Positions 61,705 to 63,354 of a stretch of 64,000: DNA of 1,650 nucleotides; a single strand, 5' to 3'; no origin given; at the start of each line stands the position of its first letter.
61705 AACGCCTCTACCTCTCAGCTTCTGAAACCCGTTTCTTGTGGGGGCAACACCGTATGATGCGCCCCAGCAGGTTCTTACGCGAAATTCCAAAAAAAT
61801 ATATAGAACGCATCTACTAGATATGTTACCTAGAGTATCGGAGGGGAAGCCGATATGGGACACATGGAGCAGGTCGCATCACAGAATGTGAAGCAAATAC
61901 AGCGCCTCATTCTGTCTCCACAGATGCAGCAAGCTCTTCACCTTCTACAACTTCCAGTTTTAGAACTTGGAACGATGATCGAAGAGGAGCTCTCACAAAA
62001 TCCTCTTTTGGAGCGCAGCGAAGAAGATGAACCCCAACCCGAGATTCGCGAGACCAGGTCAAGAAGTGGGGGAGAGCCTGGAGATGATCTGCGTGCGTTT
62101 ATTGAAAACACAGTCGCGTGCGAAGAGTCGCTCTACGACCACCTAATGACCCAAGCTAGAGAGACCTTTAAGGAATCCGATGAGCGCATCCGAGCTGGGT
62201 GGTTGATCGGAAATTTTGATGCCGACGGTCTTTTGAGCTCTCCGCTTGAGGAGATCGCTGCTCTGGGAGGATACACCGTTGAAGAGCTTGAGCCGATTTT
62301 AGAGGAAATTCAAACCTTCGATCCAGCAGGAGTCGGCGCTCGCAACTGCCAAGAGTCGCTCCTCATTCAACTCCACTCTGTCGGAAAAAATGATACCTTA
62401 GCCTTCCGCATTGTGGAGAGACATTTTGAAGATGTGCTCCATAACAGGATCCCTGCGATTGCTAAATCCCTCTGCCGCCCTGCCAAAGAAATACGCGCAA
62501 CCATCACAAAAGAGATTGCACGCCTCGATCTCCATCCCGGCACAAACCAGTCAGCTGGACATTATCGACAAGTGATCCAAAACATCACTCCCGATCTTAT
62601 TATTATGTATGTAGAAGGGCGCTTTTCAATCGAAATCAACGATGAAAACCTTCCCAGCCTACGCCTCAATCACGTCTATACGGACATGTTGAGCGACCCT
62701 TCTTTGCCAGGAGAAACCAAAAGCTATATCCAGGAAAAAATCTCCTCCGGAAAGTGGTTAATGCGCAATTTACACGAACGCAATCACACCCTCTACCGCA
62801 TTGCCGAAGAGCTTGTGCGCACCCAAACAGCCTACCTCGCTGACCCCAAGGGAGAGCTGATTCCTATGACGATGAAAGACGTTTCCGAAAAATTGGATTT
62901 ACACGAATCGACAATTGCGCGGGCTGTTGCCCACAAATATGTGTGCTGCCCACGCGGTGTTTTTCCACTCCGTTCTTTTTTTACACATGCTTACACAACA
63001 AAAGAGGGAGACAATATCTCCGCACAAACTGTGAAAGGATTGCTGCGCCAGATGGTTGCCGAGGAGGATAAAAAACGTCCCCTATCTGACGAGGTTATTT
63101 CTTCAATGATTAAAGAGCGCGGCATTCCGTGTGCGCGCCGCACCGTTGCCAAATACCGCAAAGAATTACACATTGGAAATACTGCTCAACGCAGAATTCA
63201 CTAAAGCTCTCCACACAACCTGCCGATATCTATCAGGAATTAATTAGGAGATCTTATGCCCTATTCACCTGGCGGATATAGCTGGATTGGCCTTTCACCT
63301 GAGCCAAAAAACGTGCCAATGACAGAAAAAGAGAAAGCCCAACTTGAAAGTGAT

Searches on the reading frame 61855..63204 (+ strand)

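Call 75: search_protein_families(library=pfam, proteins=[window:61855-63204:+], max_evalue=0.001)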
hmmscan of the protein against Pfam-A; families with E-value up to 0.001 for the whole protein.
window:61855-63204:+ (449 aa): 3 families
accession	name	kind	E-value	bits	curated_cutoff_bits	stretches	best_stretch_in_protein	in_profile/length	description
PF04552.19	Sigma54_DBD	-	8.9e-54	182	22.8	1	290-447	2-159/160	Sigma-54, DNA binding domain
PF04963.19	Sigma54_CBD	-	2.6e-44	151.6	22.9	1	83-275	2-185/185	Sigma-54 factor, core binding domain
PF00309.25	Sigma54_AID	-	9.2e-15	54.7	23.8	1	9-53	1-45/46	Sigma-54 factor, Activator interacting domain (AID)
